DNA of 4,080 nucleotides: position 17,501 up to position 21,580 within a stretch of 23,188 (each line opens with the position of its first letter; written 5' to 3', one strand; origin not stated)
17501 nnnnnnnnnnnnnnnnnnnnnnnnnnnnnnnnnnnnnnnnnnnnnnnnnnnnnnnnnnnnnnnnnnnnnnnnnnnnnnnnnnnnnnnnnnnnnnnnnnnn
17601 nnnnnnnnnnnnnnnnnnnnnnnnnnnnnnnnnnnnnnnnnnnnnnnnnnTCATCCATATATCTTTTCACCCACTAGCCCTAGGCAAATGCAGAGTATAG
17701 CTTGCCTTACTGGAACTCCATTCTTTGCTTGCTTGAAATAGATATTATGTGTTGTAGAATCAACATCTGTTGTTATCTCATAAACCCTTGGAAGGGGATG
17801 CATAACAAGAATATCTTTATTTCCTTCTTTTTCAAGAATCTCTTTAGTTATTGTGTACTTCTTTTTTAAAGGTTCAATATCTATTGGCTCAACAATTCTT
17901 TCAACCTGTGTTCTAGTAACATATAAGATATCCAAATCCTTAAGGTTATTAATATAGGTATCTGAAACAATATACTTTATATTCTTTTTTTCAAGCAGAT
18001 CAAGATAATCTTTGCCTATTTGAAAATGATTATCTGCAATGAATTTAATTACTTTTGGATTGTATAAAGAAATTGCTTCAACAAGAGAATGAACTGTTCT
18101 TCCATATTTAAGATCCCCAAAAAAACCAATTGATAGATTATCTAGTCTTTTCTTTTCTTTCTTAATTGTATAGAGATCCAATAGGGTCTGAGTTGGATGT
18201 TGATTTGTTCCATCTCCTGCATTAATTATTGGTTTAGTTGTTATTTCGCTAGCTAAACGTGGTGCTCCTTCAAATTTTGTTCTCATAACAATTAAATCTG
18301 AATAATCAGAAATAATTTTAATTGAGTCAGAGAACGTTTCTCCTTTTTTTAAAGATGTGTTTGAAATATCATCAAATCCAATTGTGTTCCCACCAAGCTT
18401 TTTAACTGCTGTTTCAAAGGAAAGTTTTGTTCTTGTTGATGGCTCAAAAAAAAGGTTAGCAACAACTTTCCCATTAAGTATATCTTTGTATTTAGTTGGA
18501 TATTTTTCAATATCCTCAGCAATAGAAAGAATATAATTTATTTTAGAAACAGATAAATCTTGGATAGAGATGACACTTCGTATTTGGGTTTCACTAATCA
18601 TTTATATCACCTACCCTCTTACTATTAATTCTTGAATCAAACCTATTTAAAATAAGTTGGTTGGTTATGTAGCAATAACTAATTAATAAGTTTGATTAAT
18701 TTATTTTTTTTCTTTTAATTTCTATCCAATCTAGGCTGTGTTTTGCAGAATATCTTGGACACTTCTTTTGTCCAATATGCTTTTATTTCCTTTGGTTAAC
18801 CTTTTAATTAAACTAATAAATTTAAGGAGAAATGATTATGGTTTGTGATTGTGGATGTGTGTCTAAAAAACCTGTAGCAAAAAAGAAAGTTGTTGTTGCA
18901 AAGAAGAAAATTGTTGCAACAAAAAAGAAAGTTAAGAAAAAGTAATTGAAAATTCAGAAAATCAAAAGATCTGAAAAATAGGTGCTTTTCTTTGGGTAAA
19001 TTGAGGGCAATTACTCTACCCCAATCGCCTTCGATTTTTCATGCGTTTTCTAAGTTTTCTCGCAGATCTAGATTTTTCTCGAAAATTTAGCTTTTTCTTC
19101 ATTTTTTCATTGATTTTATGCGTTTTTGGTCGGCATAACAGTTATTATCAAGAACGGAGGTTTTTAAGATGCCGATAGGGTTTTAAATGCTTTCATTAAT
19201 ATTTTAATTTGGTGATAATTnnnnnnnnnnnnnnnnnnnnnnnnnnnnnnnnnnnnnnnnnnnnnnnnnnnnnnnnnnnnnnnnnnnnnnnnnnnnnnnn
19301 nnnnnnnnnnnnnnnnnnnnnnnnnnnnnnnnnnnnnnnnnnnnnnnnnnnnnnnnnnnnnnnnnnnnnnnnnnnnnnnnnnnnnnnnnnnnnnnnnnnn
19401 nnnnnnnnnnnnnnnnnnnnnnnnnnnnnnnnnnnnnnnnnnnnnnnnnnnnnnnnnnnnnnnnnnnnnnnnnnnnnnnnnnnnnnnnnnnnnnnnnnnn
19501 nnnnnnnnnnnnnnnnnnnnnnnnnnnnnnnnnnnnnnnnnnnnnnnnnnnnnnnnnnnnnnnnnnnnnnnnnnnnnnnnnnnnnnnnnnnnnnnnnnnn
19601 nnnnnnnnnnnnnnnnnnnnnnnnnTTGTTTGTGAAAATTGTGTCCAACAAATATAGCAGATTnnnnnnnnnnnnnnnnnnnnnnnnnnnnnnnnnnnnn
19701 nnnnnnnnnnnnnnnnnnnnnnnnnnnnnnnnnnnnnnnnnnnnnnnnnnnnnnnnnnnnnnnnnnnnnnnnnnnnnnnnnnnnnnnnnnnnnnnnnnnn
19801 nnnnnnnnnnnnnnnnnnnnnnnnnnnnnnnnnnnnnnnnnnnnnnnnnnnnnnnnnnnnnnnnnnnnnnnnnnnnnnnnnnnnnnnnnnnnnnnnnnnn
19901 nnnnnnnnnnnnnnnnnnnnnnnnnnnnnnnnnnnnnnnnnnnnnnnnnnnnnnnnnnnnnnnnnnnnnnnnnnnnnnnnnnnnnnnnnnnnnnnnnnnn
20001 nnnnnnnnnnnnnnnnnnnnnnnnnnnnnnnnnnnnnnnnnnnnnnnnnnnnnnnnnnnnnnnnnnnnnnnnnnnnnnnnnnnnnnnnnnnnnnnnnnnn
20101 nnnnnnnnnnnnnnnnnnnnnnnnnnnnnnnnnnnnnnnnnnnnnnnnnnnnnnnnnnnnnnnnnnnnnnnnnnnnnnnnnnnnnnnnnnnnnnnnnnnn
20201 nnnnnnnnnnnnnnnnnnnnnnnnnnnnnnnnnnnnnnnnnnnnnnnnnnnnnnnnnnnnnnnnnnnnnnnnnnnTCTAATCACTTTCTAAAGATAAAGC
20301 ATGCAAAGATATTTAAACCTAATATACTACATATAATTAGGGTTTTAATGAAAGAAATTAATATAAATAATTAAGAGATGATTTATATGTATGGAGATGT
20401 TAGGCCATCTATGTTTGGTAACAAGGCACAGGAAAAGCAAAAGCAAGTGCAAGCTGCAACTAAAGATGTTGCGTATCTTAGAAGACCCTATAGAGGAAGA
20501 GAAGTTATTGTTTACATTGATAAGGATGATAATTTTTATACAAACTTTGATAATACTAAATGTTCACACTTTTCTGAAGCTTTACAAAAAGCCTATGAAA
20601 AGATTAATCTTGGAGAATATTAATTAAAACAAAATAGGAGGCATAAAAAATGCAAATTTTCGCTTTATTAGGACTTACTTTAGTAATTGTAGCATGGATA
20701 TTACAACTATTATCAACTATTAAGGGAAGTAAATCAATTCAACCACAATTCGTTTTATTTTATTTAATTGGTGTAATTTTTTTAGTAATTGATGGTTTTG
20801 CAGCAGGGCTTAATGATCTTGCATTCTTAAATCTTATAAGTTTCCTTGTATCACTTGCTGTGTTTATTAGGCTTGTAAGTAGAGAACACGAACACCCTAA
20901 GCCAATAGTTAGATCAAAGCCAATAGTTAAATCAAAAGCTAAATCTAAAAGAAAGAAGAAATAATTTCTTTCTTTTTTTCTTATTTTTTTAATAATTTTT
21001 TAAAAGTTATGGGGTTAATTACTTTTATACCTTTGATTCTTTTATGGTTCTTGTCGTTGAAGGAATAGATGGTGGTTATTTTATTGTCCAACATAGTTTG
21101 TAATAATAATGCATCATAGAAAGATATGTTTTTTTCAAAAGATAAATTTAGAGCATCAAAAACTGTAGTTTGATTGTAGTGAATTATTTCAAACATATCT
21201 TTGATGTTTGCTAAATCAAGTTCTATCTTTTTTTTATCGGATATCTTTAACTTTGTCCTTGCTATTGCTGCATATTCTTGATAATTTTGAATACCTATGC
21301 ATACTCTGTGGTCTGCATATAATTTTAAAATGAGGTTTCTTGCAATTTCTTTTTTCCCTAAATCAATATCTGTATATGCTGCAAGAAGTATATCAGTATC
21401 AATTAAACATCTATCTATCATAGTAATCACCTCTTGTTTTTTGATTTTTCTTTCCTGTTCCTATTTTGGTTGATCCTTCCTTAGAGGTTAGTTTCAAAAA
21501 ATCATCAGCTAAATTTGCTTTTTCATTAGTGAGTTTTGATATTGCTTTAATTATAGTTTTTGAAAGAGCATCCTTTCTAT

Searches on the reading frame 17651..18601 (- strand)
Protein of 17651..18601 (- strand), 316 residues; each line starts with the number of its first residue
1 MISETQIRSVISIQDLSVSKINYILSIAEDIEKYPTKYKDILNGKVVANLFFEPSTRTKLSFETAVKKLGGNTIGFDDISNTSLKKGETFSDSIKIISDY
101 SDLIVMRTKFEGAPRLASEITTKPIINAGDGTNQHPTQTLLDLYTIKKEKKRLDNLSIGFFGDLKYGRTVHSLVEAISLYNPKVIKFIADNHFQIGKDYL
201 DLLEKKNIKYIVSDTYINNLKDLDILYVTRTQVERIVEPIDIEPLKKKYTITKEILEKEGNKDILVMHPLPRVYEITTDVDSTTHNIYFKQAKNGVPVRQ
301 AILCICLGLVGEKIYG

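Call 35: search_protein_families(library=pfam, proteins=[window:17651-18601:-], max_evalue=0.01)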
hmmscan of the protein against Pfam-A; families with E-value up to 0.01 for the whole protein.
window:17651-18601:- (316 aa): 2 families
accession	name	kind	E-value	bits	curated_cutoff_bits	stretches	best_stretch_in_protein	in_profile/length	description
PF02729.26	OTCace_N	-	8.8e-45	152.9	29.9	1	8-147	1-147/148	Aspartate/ornithine carbamoyltransferase, carbamoyl-P binding domain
PF00185.30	OTCace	-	2.6e-27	96.2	29.4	1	155-305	2-156/157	Aspartate/ornithine carbamoyltransferase, Asp/Orn binding domain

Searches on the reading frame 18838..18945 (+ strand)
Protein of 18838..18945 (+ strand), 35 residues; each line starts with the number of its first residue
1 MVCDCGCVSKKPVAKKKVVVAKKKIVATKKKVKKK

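Call 35: search_protein_families(library=pfam, proteins=[window:18838-18945:+], max_evalue=0.01)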
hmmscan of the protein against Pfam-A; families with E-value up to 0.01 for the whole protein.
window:18838-18945:+ (35 aa): 0 families

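Call 74: search_protein_representatives(protein=window:18838-18942:+)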
Query: 35 residues. Proteins with E-value up to 0.001 (for the whole library): 0; up to 1e-10: 0; up to 1e-30: 0. The best 0 are listed.

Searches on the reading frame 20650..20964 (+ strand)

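Call 35: search_protein_families(library=pfam, proteins=[window:20650-20964:+], max_evalue=0.01)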
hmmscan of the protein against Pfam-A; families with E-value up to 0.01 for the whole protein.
window:20650-20964:+ (104 aa): 1 family
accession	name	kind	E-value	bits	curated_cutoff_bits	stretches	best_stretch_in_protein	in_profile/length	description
PF13903.11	Claudin_2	-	0.001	19.3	29.1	1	2-76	92-146/192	PMP-22/EMP/MP20/Claudin tight junction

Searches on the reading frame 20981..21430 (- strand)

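Call 35: search_protein_families(library=pfam, proteins=[window:20981-21430:-], max_evalue=0.01)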
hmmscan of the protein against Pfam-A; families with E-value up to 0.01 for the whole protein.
window:20981-21430:- (149 aa): 1 family
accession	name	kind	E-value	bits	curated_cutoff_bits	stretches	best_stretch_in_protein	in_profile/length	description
PF01850.27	PIN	-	1.3e-07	32.7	23.6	1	9-133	2-118/120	PIN domain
